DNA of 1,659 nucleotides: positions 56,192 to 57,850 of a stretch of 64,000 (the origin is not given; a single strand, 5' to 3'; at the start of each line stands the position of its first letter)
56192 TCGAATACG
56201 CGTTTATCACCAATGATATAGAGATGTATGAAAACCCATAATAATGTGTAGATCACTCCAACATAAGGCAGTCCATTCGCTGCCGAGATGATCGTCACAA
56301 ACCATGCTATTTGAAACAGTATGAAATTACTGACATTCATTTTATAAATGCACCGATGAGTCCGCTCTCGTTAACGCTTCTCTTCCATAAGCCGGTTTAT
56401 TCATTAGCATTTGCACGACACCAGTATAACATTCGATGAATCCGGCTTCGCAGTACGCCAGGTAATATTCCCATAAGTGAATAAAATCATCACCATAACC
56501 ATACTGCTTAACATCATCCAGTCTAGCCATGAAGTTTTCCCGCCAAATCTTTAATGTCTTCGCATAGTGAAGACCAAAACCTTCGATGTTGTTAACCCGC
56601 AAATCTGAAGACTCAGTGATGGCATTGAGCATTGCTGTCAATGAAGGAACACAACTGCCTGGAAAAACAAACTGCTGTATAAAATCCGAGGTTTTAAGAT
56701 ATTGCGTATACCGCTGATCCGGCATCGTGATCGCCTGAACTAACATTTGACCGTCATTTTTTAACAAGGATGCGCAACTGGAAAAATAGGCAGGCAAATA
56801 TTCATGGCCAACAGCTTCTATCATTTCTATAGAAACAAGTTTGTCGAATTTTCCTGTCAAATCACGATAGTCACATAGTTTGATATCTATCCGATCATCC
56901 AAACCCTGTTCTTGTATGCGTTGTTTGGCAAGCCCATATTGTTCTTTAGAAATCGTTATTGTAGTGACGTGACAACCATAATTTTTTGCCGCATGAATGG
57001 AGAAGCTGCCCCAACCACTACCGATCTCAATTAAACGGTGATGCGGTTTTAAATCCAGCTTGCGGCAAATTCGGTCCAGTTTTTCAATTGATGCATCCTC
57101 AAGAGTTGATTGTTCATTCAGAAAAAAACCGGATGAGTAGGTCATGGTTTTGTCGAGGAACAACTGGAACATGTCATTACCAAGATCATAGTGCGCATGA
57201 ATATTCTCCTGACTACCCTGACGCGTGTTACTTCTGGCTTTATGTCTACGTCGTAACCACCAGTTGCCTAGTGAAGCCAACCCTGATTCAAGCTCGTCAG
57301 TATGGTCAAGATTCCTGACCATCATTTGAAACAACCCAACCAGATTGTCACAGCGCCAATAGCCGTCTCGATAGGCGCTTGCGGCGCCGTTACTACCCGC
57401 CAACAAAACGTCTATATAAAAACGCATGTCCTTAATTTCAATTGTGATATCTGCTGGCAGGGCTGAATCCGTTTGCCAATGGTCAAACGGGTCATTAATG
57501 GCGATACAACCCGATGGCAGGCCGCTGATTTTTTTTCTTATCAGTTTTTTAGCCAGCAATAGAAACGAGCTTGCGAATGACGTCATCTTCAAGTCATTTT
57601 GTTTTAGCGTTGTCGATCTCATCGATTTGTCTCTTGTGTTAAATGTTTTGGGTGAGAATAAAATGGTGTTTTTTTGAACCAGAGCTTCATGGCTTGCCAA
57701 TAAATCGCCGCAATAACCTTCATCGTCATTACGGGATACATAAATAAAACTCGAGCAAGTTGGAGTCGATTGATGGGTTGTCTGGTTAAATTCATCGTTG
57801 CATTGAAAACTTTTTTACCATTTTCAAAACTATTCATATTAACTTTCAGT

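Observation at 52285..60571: Ten-gene lipid-modification operon resembling bacterial furan / methylated fatty-acid pathways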

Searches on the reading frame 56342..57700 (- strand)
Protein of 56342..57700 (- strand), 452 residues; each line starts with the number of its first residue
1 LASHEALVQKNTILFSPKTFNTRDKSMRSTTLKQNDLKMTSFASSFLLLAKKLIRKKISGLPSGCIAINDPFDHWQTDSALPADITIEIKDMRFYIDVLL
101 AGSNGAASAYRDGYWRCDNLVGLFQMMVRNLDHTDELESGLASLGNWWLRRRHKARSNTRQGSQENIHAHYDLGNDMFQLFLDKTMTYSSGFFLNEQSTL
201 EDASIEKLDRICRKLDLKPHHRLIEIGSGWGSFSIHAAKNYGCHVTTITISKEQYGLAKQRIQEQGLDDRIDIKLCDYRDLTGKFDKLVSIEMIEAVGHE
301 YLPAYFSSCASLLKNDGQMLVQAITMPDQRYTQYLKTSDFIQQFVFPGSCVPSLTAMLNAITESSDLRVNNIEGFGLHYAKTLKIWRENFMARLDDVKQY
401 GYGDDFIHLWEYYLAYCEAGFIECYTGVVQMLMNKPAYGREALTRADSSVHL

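Call 3: search_protein_families(library=pfam, proteins=[window:56342-57700:-], max_evalue=0.01)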
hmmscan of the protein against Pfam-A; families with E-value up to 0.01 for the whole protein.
window:56342-57700:- (452 aa): 12 families
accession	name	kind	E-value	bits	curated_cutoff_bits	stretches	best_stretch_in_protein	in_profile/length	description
PF02353.26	CMAS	-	3.2e-86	289.5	27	1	162-431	5-273/273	Mycolic acid cyclopropane synthetase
PF13649.12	Methyltransf_25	-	4.2e-12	47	27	1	224-317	2-97/97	Methyltransferase domain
PF08241.18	Methyltransf_11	-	1.2e-09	39.1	21.2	1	225-320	2-94/95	Methyltransferase domain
PF13489.12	Methyltransf_23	-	4.1e-09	36.8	27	1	208-329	13-124/164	Methyltransferase domain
PF13847.12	Methyltransf_31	-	1.5e-08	34.8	27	1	218-325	2-113/145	Methyltransferase domain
PF08242.18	Methyltransf_12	-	1.8e-08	35.4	30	1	224-318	1-97/98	Methyltransferase domain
PF01596.23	Methyltransf_3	-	0.0016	18.2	22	1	221-320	46-151/204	O-methyltransferase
PF01728.25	FtsJ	-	0.0022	18.4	24.1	1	206-263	7-63/181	FtsJ-like methyltransferase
PF00107.32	ADH_zinc_N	-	0.0026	18.2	31.8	1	231-327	3-91/129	Zinc-binding dehydrogenase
PF05175.20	MTS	-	0.0038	17.3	23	1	214-334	26-149/170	Methyltransferase small domain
PF08123.19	DOT1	-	0.0039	17.2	23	1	205-261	28-85/205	Histone methylation protein DOT1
PF09445.16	Methyltransf_15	-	0.0062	16.6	22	0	222-285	3-65/165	RNA cap guanine-N2 methyltransferase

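Call 11: search_protein_families(library=ncbifam, proteins=[window:56342-57700:-], max_evalue=0.001)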
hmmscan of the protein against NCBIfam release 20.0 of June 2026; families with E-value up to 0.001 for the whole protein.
window:56342-57700:- (452 aa): 14 families
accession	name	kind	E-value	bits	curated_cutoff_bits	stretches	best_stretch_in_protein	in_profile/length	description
NF053839.1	CPFASynBruc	equivalog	6.6e-84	282.2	600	1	84-433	37-382/410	cyclopropane fatty acid synthase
NF008686.0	PRK11705.1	equivalog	1.3e-80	271.3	400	1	82-436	36-373/383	cyclopropane fatty acyl phospholipid synthase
NF040703.1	cyclopro_CfaB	exception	6.2e-73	245.8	650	1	85-438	34-379/393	C17 cyclopropane fatty acid synthase CfaB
NF040660.1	mycolic_MTase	equivalog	1.2e-48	166.2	390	1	164-435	5-283/283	cyclopropane mycolic acid synthase family methyltransferase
NF041943.1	GPPMT_Stmyces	equivalog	5.5e-13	49.4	400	1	145-318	7-176/272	geranyl diphosphate 2-C-methyltransferase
NF043040.1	corrin_prot_MT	hypoth_equivalog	1.1e-10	41.4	180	1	213-336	36-162/216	corrinoid protein-associated methyltransferase CpaM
TIGR01983.1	UbiG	equivalog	5.8e-10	38.8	102.95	1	220-379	50-212/228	bifunctional 2-polyprenyl-6-hydroxyphenol methylase/3-demethylubiquinol 3-O-methyltransferase UbiG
TIGR02021.1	BchM-ChlM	equivalog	1.6e-08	34.2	158.9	1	221-315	56-149/218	magnesium protoporphyrin IX methyltransferase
NF041675.1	sarc_dimgly_tmase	equivalog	2.3e-08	34.3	550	1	189-287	35-137/278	sarcosine/dimethylglycine N-methyltransferase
NF006138.0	PRK08287.1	equivalog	0.00013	21.8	210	1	213-268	25-81/189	decarboxylating cobalt-precorrin-6B (C(15))-methyltransferase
NF008264.0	PRK11036.1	equivalog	0.00026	20.5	366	1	206-297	32-121/261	tRNA uridine 5-oxyacetic acid(34) methyltransferase CmoM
TIGR02469.1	CbiT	equivalog_domain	0.00039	20.7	78.3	1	213-268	13-69/124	precorrin-6Y C5,15-methyltransferase (decarboxylating) subunit CbiT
NF011529.0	PRK14968.1-3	equivalog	0.00059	19.3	162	0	218-288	33-102/198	putative methyltransferase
NF001453.0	PRK00312.1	equivalog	0.0007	19.2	188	0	207-324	68-178/217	protein-L-isoaspartate(D-aspartate) O-methyltransferase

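Call 12: search_solved_structures(query=window:56342-57700:-, max_evalue=1e-10)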
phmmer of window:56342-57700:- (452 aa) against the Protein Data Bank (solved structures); distinct sequences matched with E-value up to 1e-10: 20.
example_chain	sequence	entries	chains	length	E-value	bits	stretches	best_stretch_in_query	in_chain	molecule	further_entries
5z9o_A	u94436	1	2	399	1.4e-60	208.8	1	156-441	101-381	Cyclopropane-fatty-acyl-phospholipid synthase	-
6bqc_A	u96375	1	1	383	1.4e-49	172.5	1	80-421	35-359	Cyclopropane-fatty-acyl-phospholipid synthase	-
7qos_A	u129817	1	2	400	3.5e-46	161.3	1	163-436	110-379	Cyclopropane-fatty-acyl-phospholipid synthase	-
7l9u_A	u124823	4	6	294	6.6e-36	127.5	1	164-433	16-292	S-adenosylmethionine-dependent methyltransferase UmaA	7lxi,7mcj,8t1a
1kp9_A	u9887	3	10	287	1.3e-35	126.5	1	165-417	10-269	CYCLOPROPANE-FATTY-ACYL-PHOSPHOLIPID SYNTHASE 1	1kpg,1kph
2fk7_A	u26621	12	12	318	2.5e-35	125.6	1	156-422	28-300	methoxy mycolic acid synthase 4 | Hydroxymycolate synthase MmaA4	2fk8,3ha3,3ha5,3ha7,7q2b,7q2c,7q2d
1l1e_A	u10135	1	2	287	1.2e-34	123.4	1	166-434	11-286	mycolic acid synthase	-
8raq_A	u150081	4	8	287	2.3e-33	119.1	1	165-434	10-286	Mycolic acid methyltransferase MmaA1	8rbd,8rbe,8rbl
1kpi_A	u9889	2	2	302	1.4e-32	116.5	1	164-433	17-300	CYCLOPROPANE-FATTY-ACYL-PHOSPHOLIPID SYNTHASE 2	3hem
1tpy_A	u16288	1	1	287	6.4e-31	111.1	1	165-421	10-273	methoxy mycolic acid synthase 2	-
5kpc_A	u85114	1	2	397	7e-17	64.8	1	171-417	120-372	Pavine N-methyltransferase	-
6gkv_A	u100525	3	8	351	1.5e-16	63.7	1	171-421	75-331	Coclaurine N-methyltransferase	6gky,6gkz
5kn4_A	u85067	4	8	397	4.3e-16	62.2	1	171-417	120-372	Pavine N-methyltransferase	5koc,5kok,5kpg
6p3m_A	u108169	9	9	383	7.7e-16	61.4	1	170-393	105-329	tetrahydroprotoberberine N-methyltransferase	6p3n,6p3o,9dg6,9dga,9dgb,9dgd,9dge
9dg9_A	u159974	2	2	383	2.2e-15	59.9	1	170-393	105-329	Tetrahydroprotoberberine N-methyltransferase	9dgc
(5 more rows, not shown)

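Call 34: search_dna_similar(query=window:56342-57622:-, collection=plasmids, mode=protein, max_rows=60, rows=spread)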
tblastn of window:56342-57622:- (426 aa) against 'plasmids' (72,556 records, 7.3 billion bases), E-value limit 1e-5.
Records with a match: 436; places in all: 602; records where one place covers at least 80% of the query: 250.
Best place of each record, by identity: <60% 436.
By first word of the organism name: Ralstonia 137; Rhizobium 35; Streptomyces 27; Vibrio 17; Pseudoalteromonas 14; Burkholderia 14; Ensifer 11; Klebsiella 10; Acinetobacter 9; Sinorhizobium 9; and 70 more.
By predicted mobility (MOB-suite, as given by PLSDB): non-mobilizable 215; mobilizable 161; conjugative 60.
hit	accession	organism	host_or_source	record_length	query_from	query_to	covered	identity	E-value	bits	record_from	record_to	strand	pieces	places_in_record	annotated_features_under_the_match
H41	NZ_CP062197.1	Plesiomonas shigelloides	Gentoo penguin,feces,feces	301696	34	424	92%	43.9%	2e-102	340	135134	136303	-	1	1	cyclopropane-fatty-acyl-phospholipid synthase family protein | DUF2878 domain-containing protein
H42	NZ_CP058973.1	Pseudoalteromonas sp. JSTW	cell culture,marine sediment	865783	33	412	89%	43.8%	8e-104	345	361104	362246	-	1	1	cyclopropane-fatty-acyl-phospholipid synthase family protein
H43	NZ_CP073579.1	Photobacterium sp. GJ3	-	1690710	52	412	85%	45.3%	5e-99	331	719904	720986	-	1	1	record has no annotation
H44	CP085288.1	Acinetobacter haemolyticus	single cell,water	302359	60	412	83%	46.0%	9e-98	327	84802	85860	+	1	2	cyclopropane-fatty-acyl-phospholipid synthase family protein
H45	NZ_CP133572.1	Pseudoalteromonas sp. HL-AS2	sediment core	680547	52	412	85%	44.0%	1e-101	338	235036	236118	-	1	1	cyclopropane-fatty-acyl-phospholipid synthase family protein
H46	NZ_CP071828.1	Burkholderia anthina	pure culture,RoundUp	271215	60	408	82%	41.7%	3e-83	285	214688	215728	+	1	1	cyclopropane-fatty-acyl-phospholipid synthase family protein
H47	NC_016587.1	Azospirillum lipoferum 4B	-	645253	72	395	76%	43.9%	2e-80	277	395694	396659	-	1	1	cyclopropane-fatty-acyl-phospholipid synthase family protein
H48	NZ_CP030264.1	Ensifer adhaerens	Zea mays,whole organism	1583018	60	408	82%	39.9%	3e-72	254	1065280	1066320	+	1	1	none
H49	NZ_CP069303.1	Shinella sp. PSBB067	monoisolate,Minnesota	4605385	35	411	88%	36.5%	2e-67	239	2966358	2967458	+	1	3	none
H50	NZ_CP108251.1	Streptomyces sp. NBC_00069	-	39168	68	408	80%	40.1%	8e-75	261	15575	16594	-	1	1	cyclopropane-fatty-acyl-phospholipid synthase family protein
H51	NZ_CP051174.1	Ralstonia pseudosolanacearum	Whole organism,tomato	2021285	50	424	88%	36.2%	2e-52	196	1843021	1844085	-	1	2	none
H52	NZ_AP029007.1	Ralstonia pseudosolanacearum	-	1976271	50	424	88%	36.2%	3e-52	196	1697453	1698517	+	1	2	none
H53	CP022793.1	Ralstonia solanacearum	Solanum tuberosum,single cell,Potato ...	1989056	50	424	88%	36.2%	3e-52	196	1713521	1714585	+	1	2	cyclopropane-fatty-acyl-phospholipid synthase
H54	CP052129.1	Ralstonia solanacearum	tomato,cell culture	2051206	50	424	88%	36.2%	3e-52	196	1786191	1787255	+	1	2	cfa: cyclopropane fatty acyl phospholipid synthase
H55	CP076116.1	Ralstonia solanacearum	cell culture,wilting pepper (C. annuum) ...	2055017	50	424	88%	36.2%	3e-52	196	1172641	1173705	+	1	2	cfa: cyclopropane fatty acyl phospholipid synthase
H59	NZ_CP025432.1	Paracoccus zhejiangensis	single cell,sludge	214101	52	404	83%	38.2%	4e-61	221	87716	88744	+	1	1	cyclopropane-fatty-acyl-phospholipid synthase family protein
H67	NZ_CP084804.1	Klebsiella quasipneumoniae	Environment,Whole organism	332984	35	413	89%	33.7%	1e-47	182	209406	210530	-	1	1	cfa: cyclopropane fatty acyl phospholipid synthase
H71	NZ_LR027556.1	Tritonibacter mobilis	sea water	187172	53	405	83%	34.3%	5e-54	201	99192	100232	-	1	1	cyclopropane-fatty-acyl-phospholipid synthase family protein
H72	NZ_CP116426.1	Sulfitobacter faviae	Hexacorallia,culture,Cold water coral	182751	37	409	88%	32.0%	1e-48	185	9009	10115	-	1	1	cyclopropane-fatty-acyl-phospholipid synthase family protein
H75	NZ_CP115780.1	Paracoccus aerodenitrificans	cell culture,sediment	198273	38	409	87%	30.8%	2e-47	181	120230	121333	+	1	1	cyclopropane-fatty-acyl-phospholipid synthase family protein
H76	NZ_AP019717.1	Clostridium butyricum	-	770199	128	419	69%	38.9%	6e-58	212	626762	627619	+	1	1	cyclopropane-fatty-acyl-phospholipid synthase family protein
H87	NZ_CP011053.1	Halomonas sp. KO116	Nile Delta Mediterranean Sea surface ...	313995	137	409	64%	36.3%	4e-48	184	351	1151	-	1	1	cyclopropane-fatty-acyl-phospholipid synthase family protein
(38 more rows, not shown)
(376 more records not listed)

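Call 35: get_annotated_region(hit=H59, flank=6000)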
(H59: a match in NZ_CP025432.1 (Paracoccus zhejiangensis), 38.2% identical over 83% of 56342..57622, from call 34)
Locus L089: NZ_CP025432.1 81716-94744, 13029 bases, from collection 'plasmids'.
description: Paracoccus zhejiangensis strain J6 plasmid pPZ02, complete sequence
organism: Paracoccus zhejiangensis (NCBI taxid 1077935)
taxonomy: Bacteria; Pseudomonadota; Alphaproteobacteria; Rhodobacterales; Paracoccaceae; Paracoccus; Paracoccus zhejiangensis
host: -; source: single cell,sludge; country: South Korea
typing (MOB-suite, as given by PLSDB): mobilizable; replicon rep_cluster_517; relaxase MOBP
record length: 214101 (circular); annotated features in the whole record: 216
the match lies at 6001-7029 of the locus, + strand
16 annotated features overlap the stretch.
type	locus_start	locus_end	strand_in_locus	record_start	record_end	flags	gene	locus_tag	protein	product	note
CDS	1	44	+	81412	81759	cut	tnpB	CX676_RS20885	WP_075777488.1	IS66 family insertion sequence element accessory protein TnpB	-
CDS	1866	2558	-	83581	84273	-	-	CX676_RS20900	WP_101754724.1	anti-sigma factor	-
CDS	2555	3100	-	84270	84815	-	-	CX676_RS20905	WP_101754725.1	sigma-70 family RNA polymerase sigma factor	GO:0006352 - DNA-templated transcription initiation [Evidence IEA]; GO:0006355 - regulation of DNA-templated ...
CDS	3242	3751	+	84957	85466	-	-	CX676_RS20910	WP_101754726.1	fasciclin domain-containing protein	-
CDS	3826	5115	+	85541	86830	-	-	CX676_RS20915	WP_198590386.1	FAD-dependent oxidoreductase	-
CDS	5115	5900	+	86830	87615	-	-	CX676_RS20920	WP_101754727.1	DUF1365 domain-containing protein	-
CDS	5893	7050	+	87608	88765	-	-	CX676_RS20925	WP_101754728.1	cyclopropane-fatty-acyl-phospholipid synthase family protein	-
CDS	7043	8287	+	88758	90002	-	-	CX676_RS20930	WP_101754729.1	MFS transporter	-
CDS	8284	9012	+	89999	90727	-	-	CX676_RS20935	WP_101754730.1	SDR family NAD(P)-dependent oxidoreductase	-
CDS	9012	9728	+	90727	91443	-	-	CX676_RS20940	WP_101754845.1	tryptophan-rich sensory protein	-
CDS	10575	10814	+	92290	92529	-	-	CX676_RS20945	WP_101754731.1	hypothetical protein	-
CDS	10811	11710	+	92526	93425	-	-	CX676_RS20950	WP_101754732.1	zincin-like metallopeptidase domain-containing protein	-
CDS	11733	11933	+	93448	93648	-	-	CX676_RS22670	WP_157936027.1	hypothetical protein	-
CDS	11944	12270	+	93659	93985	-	-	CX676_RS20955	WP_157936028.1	hypothetical protein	-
CDS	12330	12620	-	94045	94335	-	-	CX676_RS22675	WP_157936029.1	hypothetical protein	-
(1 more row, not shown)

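Call 36: get_annotated_region(hit=H71, flank=6000)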
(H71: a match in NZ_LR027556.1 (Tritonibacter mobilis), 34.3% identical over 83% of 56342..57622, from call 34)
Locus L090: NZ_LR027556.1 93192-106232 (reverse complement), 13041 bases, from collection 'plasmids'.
description: Tritonibacter mobilis isolate EPIB1 plasmid 4, complete sequence
organism: Tritonibacter mobilis (NCBI taxid 379347)
taxonomy: Bacteria; Pseudomonadota; Alphaproteobacteria; Rhodobacterales; Paracoccaceae; Tritonibacter; Tritonibacter mobilis
host: -; source: sea water; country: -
typing (MOB-suite, as given by PLSDB): non-mobilizable; replicon rep_cluster_558; mating-pair formation MPF_T
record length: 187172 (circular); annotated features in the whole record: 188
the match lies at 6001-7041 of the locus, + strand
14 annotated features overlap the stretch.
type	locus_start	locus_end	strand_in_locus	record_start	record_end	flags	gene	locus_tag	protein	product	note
CDS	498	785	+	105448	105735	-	-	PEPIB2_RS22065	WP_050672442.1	copper-binding protein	-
CDS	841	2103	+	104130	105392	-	-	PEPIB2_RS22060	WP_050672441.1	ABC transporter transmembrane domain-containing protein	GO:0055085 - transmembrane transport [Evidence IEA]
CDS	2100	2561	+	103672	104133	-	-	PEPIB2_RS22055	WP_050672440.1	hypothetical protein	-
CDS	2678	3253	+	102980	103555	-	-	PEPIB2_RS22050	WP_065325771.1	cytochrome c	-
CDS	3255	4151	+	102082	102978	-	-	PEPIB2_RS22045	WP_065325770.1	cytochrome c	-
CDS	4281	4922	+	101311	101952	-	-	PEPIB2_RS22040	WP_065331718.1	sigma-70 family RNA polymerase sigma factor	GO:0006352 - DNA-templated transcription initiation [Evidence IEA]; GO:0006355 - regulation of DNA-templated ...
CDS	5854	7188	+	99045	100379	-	-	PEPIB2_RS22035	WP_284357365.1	cyclopropane-fatty-acyl-phospholipid synthase family protein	-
CDS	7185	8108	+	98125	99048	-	-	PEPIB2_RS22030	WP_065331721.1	DMT family transporter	GO:0055085 - transmembrane transport [Evidence IEA]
CDS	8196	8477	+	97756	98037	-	-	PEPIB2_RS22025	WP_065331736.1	DUF5676 family membrane protein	-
CDS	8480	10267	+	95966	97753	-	-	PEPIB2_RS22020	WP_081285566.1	DUF3141 domain-containing protein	-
CDS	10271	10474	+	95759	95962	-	-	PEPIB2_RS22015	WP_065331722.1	hypothetical protein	-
CDS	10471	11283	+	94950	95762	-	-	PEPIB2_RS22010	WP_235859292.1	SDR family oxidoreductase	-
CDS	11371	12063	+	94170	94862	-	-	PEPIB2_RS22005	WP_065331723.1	CBS domain-containing protein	-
CDS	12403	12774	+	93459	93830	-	-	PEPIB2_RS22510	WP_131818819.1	hypothetical protein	-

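Call 37: get_annotated_region(hit=H72, flank=6000)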
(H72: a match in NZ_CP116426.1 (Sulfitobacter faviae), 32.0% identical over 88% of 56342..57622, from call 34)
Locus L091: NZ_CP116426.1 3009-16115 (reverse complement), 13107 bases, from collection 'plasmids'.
description: Sulfitobacter faviae strain SCSIO W_1865 plasmid unnamed3, complete sequence
organism: Sulfitobacter faviae (NCBI taxid 1775881)
taxonomy: Bacteria; Pseudomonadota; Alphaproteobacteria; Rhodobacterales; Roseobacteraceae; Sulfitobacter; Sulfitobacter faviae
host: -; source: Hexacorallia,culture,Cold water coral; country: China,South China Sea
typing (MOB-suite, as given by PLSDB): conjugative; replicon rep_cluster_579; relaxase MOBP; mating-pair formation MPF_T
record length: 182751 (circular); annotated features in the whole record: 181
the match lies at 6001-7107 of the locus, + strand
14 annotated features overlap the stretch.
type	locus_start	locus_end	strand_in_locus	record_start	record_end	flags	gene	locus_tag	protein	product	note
CDS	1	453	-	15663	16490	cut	fabI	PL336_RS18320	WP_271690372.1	enoyl-ACP reductase FabI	GO:0006633 - fatty acid biosynthetic process [Evidence IEA]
CDS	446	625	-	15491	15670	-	-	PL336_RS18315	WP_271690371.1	hypothetical protein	-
CDS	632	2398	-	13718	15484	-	-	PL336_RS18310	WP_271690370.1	DUF3141 domain-containing protein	-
CDS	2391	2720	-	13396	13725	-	-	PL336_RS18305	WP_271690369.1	hypothetical protein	-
CDS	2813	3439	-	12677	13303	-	-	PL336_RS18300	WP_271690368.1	sigma-70 family RNA polymerase sigma factor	GO:0006352 - DNA-templated transcription initiation [Evidence IEA]; GO:0006355 - regulation of DNA-templated ...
CDS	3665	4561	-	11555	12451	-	-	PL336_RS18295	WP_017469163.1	DMT family transporter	GO:0055085 - transmembrane transport [Evidence IEA]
CDS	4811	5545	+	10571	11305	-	-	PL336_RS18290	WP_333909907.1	sigma-70 family RNA polymerase sigma factor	GO:0006352 - DNA-templated transcription initiation [Evidence IEA]; GO:0006355 - regulation of DNA-templated ...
CDS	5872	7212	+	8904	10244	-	-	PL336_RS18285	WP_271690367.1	cyclopropane-fatty-acyl-phospholipid synthase family protein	-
CDS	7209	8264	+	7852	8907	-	-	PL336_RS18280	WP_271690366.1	type II glyceraldehyde-3-phosphate dehydrogenase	-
CDS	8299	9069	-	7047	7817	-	-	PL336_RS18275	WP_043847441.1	SDR family oxidoreductase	-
CDS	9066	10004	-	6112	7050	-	arcC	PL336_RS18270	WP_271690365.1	carbamate kinase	GO:0006520 - amino acid metabolic process [Evidence IEA]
CDS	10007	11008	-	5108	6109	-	argF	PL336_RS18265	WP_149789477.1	ornithine carbamoyltransferase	GO:0042450 - arginine biosynthetic process via ornithine [Evidence IEA]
CDS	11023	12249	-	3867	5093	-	-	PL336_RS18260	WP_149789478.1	arginine deiminase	GO:0019547 - arginine catabolic process to ornithine [Evidence IEA]; GO:0019546 - arginine deiminase pathway [Evidence ...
CDS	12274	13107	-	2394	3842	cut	-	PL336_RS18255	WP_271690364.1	YfcC family protein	-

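Call 38: get_annotated_region(hit=H75, flank=6000)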
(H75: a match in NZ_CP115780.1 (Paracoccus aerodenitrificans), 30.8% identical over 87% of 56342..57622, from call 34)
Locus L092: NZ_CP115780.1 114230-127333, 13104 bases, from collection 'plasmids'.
description: Paracoccus aerodenitrificans strain SCSIO 75817 plasmid p1, complete sequence
organism: Paracoccus aerodenitrificans (NCBI taxid 3017781)
taxonomy: Bacteria; Pseudomonadota; Alphaproteobacteria; Rhodobacterales; Paracoccaceae; Paracoccus; Paracoccus aerodenitrificans
host: -; source: cell culture,sediment; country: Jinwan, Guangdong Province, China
typing (MOB-suite, as given by PLSDB): conjugative; replicon rep_cluster_579; relaxase MOBP; mating-pair formation MPF_T
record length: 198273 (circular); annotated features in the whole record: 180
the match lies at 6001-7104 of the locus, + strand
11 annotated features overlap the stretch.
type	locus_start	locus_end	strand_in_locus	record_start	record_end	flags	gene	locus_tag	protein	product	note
CDS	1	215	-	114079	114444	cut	-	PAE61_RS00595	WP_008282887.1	DUF5676 family membrane protein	-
CDS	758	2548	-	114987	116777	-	-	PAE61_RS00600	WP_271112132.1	DUF3141 domain-containing protein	-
CDS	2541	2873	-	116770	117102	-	-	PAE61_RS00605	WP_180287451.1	hypothetical protein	-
CDS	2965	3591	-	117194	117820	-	-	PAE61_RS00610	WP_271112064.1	RNA polymerase sigma factor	GO:0006352 - DNA-templated transcription initiation [Evidence IEA]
CDS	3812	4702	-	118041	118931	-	-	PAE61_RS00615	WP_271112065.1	DMT family transporter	GO:0055085 - transmembrane transport [Evidence IEA]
CDS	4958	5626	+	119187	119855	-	-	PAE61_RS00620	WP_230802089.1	sigma-70 family RNA polymerase sigma factor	GO:0006352 - DNA-templated transcription initiation [Evidence IEA]; GO:0006355 - regulation of DNA-templated ...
CDS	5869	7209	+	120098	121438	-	-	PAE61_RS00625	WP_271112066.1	cyclopropane-fatty-acyl-phospholipid synthase family protein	-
CDS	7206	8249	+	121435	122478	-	-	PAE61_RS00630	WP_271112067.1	type II glyceraldehyde-3-phosphate dehydrogenase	-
CDS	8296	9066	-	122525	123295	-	-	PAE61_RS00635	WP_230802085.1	SDR family oxidoreductase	-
CDS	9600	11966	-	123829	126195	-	-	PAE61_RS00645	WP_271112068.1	heavy metal translocating P-type ATPase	GO:0006812 - monoatomic cation transport [Evidence IEA]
CDS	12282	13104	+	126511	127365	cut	-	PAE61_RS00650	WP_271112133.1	patatin-like phospholipase family protein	GO:0006629 - lipid metabolic process [Evidence IEA]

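Call 39: get_annotated_region(hit=H54, flank=1500)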
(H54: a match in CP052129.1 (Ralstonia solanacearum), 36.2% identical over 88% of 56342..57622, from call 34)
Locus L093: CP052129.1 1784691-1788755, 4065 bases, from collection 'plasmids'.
description: Ralstonia solanacearum strain FJAT1303.F1 plasmid Plas1, complete sequence
organism: Ralstonia solanacearum (NCBI taxid 305)
taxonomy: Bacteria; Pseudomonadota; Betaproteobacteria; Burkholderiales; Burkholderiaceae; Ralstonia; Ralstonia solanacearum
host: -; source: tomato,cell culture; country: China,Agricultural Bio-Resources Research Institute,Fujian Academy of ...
typing (MOB-suite, as given by PLSDB): mobilizable; relaxase MOBP
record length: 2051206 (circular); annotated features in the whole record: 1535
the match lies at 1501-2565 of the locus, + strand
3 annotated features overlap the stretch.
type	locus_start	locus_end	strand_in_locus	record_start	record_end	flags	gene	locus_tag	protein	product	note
CDS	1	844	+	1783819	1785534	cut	-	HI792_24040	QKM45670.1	ShlB/FhaC/HecB family hemolysin secretion/activation protein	-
CDS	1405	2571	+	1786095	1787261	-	cfa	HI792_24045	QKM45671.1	cyclopropane fatty acyl phospholipid synthase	-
CDS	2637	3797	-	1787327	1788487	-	-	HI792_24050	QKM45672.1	ABC transporter substrate-binding protein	-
